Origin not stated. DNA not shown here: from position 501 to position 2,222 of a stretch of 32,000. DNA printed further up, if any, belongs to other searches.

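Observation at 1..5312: Type I Zorya anti-phage system (zorB-zorC-zorD; zorA expected just upstream of the window)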

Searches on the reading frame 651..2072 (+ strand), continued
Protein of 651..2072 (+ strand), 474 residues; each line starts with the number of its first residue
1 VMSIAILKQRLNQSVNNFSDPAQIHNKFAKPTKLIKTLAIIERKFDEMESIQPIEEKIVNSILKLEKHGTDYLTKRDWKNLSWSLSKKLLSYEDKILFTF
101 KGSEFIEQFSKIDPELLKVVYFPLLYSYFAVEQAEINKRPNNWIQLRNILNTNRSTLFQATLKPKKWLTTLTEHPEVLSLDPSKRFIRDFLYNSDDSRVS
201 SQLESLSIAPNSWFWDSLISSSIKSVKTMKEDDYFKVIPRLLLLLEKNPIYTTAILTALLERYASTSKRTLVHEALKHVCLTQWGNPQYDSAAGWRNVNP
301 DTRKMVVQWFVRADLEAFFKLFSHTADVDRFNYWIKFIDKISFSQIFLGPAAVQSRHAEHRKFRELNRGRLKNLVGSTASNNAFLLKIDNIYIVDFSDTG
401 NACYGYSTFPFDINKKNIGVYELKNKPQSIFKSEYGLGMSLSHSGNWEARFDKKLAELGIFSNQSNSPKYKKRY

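Call 42: search_protein_families(library=padloc, proteins=[L003:1056-2879:-, L003:2900-4210:-, L003:4213-6639:-, L003:14928-17147:+, L001:1542-3944:-, L001:325-1530:-, L001:4415-5152:-, L001:16242-17789:+, L001:17795-18466:+, L001:18466-19338:+], max_evalue=0.00001)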
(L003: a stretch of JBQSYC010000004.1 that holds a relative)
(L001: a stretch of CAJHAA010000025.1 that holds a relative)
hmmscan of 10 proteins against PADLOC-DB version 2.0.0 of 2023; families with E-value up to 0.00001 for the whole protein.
L003:1056-2879:- (607 aa): 22 families
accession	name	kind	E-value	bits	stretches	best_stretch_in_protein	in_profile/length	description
PDLC04157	HEC-06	-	4.5e-21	73.1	1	7-89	11-90/558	-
PDLC02695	Orf5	-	8.7e-18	62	1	9-94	9-101/601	Orf5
PDLC04155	HEC-06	-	2e-17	60.9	1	5-90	7-89/562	-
PDLC04154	HEC-06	-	8.2e-17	59.1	1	15-89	21-90/569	-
PDLC02686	Orf5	-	1e-16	58.6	1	8-114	11-119/566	Orf5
PDLC02701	Orf5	-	3.6e-16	56.8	1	18-93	20-101/596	Orf5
PDLC02687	Orf5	-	1.1e-13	48.8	1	15-89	15-84/543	Orf5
PDLC02792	SspE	-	1.2e-13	48.3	1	16-93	22-112/771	SspE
PDLC02691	Orf5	-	1.3e-13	48.4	1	7-92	10-91/579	Orf5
PDLC02693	Orf5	-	5.3e-13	46.8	1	17-310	8-313/543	Orf5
PDLC02688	Orf5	-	3.3e-12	43.8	1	13-96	5-90/554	Orf5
PDLC02786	SspE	-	4.5e-12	43.1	1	16-93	22-107/766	SspE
PDLC02700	Orf5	-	1.3e-11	42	1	15-92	9-84/555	Orf5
PDLC02689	Orf5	-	1.8e-11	41.3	1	17-106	18-101/558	Orf5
PDLC03655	mREase_IV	-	2.7e-10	37.3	1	17-89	17-96/629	Type IV methyl-directed restriction enzyme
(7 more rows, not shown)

L003:2900-4210:- (436 aa): 104 families (the best 25 are shown)
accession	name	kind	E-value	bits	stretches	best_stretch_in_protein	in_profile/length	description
PDLC03098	Specificity_I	-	4e-108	360.6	1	4-435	12-439/443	Type I specificity subunit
PDLC03087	Specificity_I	-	1.3e-65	219.9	1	8-434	5-416/418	Type I specificity subunit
PDLC03101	Specificity_I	-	1.6e-55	187.4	1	67-433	54-405/411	Type I specificity subunit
PDLC03113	Specificity_I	-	4.7e-55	185.1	2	4-219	3-220/422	Type I specificity subunit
PDLC03116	Specificity_I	-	2.4e-52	176.5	1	126-434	97-403/409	Type I specificity subunit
PDLC03127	Specificity_I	-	8.8e-51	171.3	2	235-418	7-191/571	Type I specificity subunit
PDLC03146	Specificity_I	-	7.2e-49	165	2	20-209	224-412/420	Type I specificity subunit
PDLC03079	Specificity_I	-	9.7e-49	164.8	1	17-430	26-445/470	Type I specificity subunit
PDLC03178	Specificity_I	-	3.3e-47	159.8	2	19-220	18-215/411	Type I specificity subunit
PDLC03072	Specificity_I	-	3.6e-43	146.3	2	234-411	17-191/448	Type I specificity subunit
PDLC03165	Specificity_I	-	1.9e-42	144.2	1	18-427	18-409/411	Type I specificity subunit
PDLC04137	mad5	-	6.9e-42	142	1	51-425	33-391/392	mads_5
PDLC03108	Specificity_I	-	2e-40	137.4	2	86-434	105-437/452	Type I specificity subunit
PDLC03158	Specificity_I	-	2.3e-40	136.9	1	76-434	86-432/433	Type I specificity subunit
PDLC03164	Specificity_I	-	2.8e-40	136.9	2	47-256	26-239/409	Type I specificity subunit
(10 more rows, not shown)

L003:4213-6639:- (808 aa): 41 families (the best 25 are shown)
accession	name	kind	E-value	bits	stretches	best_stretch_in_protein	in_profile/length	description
PDLC03027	MTase_I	-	0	1297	1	1-807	2-808/810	Type I methyltransferase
PDLC03032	MTase_I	-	2.1e-293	974.2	2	1-592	2-593/1001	Type I methyltransferase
PDLC03022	MTase_I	-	4.3e-183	608.9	2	78-806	110-842/857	Type I methyltransferase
PDLC03031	MTase_I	-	2.7e-128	427.5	2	52-806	82-832/834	Type I methyltransferase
PDLC03039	MTase_I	-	9e-68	227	1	4-447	4-457/708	Type I methyltransferase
PDLC03038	MTase_I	-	1.8e-63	212.7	1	6-451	8-463/896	Type I methyltransferase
PDLC03028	MTase_I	-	1.9e-62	209.7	1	7-446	729-1197/1236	Type I methyltransferase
PDLC03019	MTase_I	-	1e-55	187.6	1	10-447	11-466/932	Type I methyltransferase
PDLC03033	MTase_I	-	9.1e-54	181.3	1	132-445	177-498/541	Type I methyltransferase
PDLC03020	MTase_I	-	2.6e-53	179.6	2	132-352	160-392/410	Type I methyltransferase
PDLC03240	MTase_II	-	1.9e-50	170.2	1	53-440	86-467/511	Type II methyltransferase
PDLC03026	MTase_I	-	1.9e-48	163.8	1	4-443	3-443/487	Type I methyltransferase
PDLC03029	MTase_I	-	3.6e-47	159.2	1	109-449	130-488/661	Type I methyltransferase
PDLC03021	MTase_I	-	7.8e-47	158.2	1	114-449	125-462/491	Type I methyltransferase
PDLC04134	mad2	-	2.5e-44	149.9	1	5-410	139-486/492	mads_2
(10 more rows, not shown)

L003:14928-17147:+ (740 aa): 5 families
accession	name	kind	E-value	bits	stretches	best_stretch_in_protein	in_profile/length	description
PDLC03478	REase_II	-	2e-11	42.1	1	245-305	97-158/219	Type II restriction enzyme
PDLC00352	PtuB1|PtuB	-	1.1e-06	26.5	1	244-307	33-99/206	Unknown function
PDLC00325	PtuB1|PtuB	-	3.5e-06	24.8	1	248-311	42-107/213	Unknown function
PDLC00354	PtuB1|PtuB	-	6.6e-06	23.9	1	246-310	37-104/204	Unknown function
PDLC00345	PtuB1|PtuB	-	8.4e-06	23.5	0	246-309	40-105/223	Unknown function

L001:1542-3944:- (800 aa): 0 families

L001:325-1530:- (401 aa): 27 families (the best 25 are shown)
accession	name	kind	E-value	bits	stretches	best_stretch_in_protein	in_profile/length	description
PDLC00132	GajB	-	1.3e-17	61.7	2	104-219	213-333/625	UrvD helicase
PDLC00114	GajB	-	2e-15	54.4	1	302-367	545-614/635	UrvD helicase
PDLC03802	RTasHel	-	4.3e-15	53.6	1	106-222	193-305/675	DRT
PDLC00122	GajB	-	1.1e-14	52.2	1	306-374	424-482/502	UrvD helicase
PDLC00103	GajB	-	4.5e-13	47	1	297-372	513-584/612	UrvD helicase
PDLC00129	GajB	-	4.2e-12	43.5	1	104-251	225-373/594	UrvD helicase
PDLC00117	GajB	-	5.6e-12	42.9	1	302-368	512-577/604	UrvD helicase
PDLC02372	Nhi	-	1.5e-11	41.6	1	9-188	183-349/470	-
PDLC02350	AbiO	-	1.9e-11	41.4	1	9-190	179-346/468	AbiO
PDLC00148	GajB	-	2.1e-11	41.5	0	103-150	147-197/369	UrvD helicase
PDLC00104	GajB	-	7.7e-11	39.4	1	302-363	501-562/574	UrvD helicase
PDLC00119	GajB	-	2.1e-10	38.2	0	306-364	486-543/565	UrvD helicase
PDLC05035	PDC-S53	-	4.4e-10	36.3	1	20-140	502-614/900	-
PDLC01087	C3a187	-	4.8e-10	36.9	0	303-365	496-544/559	NERD+UvrD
PDLC00121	GajB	-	5.3e-10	36.5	0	301-371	451-521/565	UrvD helicase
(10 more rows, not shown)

L001:4415-5152:- (245 aa): 0 families

L001:16242-17789:+ (516 aa): 11 families
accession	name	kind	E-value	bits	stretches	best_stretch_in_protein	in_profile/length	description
PDLC00637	ZorA2|ZorA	-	3.5e-89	297.5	2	167-513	112-418/420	MotA/ExbB/TolQ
PDLC00639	ZorA2|ZorA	-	5.7e-67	224.6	3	210-458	163-398/494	MotA/ExbB/TolQ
PDLC00640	ZorA2|ZorA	-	3.8e-50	169.1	2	6-380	17-335/590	MotA/ExbB/TolQ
PDLC00636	ZorA2|ZorA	-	2.4e-46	156.6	1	11-509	17-455/461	MotA/ExbB/TolQ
PDLC00638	ZorA2|ZorA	-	3.1e-46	156.3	1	8-460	19-407/545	MotA/ExbB/TolQ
PDLC00635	ZorA2|ZorA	-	2.9e-33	113.6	1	25-327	32-366/505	MotA/ExbB/TolQ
PDLC00598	ZorA1|ZorA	-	1.6e-13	47.9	1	37-94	132-193/663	MotA/ExbB/TolQ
PDLC00601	ZorA1|ZorA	-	1.8e-10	38.1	1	36-95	138-203/699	MotA/ExbB/TolQ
PDLC00597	ZorA1|ZorA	-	1e-09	35.7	1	36-491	111-404/683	MotA/ExbB/TolQ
PDLC00599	ZorA1|ZorA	-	2.3e-08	31.2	0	37-92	130-190/631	MotA/ExbB/TolQ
PDLC00603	ZorA1|ZorA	-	1.3e-07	28.6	1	30-276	127-349/727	MotA/ExbB/TolQ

L001:17795-18466:+ (224 aa): 6 families
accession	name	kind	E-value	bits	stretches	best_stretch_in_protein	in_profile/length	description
PDLC00641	ZorB2|ZorB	-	6.2e-85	282.7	1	3-218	11-235/238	MotB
PDLC00609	ZorB1|ZorB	-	2.8e-55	185.3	1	4-217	14-226/232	MotB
PDLC00608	ZorB1|ZorB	-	2.4e-18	64.3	1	4-165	13-178/243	MotB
PDLC00611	ZorB1|ZorB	-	6.7e-18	63.2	1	8-172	20-179/240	MotB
PDLC00610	ZorB1|ZorB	-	2.2e-14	51.6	1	5-205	13-234/254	MotB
PDLC00612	ZorB1|ZorB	-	1.5e-06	26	1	38-206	92-267/293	MotB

L001:18466-19338:+ (291 aa): 5 families
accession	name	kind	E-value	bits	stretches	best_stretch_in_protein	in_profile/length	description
PDLC00643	ZorE2|ZorE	-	4.2e-79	263.8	1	4-272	2-273/282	HNH endonuclease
PDLC00642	ZorE2|ZorE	-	6.6e-76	253.4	1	5-288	1-282/283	HNH endonuclease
PDLC00645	ZorE2|ZorE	-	4e-56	188.7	1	49-289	43-280/375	HNH endonuclease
PDLC00644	ZorE2|ZorE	-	5.4e-26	89.8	1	64-268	55-245/267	HNH endonuclease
PDLC00646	ZorE2|ZorE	-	2e-20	71.6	1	19-154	13-148/162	HNH endonuclease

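Call 46: search_protein_families(library=ncbifam, proteins=[window:651-2072:+, L001:7173-9245:+], max_evalue=0.001)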
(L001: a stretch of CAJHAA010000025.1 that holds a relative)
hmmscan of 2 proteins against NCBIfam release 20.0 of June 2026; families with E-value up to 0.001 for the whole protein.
window:651-2072:+ (474 aa): 1 family
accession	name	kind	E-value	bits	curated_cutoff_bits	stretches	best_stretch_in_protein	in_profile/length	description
NF041789.2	anti-phage_ZorC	equivalog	2.7e-68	230.9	490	1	4-467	5-474/551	type I Zorya anti-phage system protein ZorC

L001:7173-9245:+ (691 aa): 7 families
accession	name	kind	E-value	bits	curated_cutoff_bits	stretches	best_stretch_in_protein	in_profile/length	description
NF033916.0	antiphage_ZorA_3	subfamily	9.6e-179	595.5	250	2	109-440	1-330/509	anti-phage ZorAB system protein ZorA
NF041794.1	1_anti-phage_ZorA1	equivalog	1.7e-167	559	750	2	19-439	19-437/729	type I Zorya anti-phage system protein ZorA1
NF033915.0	antiphage_ZorA_2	subfamily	6.4e-23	81.4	100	1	21-404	8-377/383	anti-phage ZorAB system protein ZorA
NF033914.0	antiphage_ZorA_1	subfamily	5.3e-12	44.8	190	1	65-674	46-618/619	anti-phage ZorAB system protein ZorA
NF041792.2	2_anti-phage_ZorA2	equivalog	1.5e-09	37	700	1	129-362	43-267/550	type II Zorya anti-phage system protein ZorA2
TIGR02168.1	SMC_prok_B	equivalog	1.1e-05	23.4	567.35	1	383-683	682-998/1181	chromosome segregation protein SMC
TIGR00996.1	Mtu_fam_mce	paralog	0.00038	19.7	140.5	1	529-652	158-280/291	MCE family protein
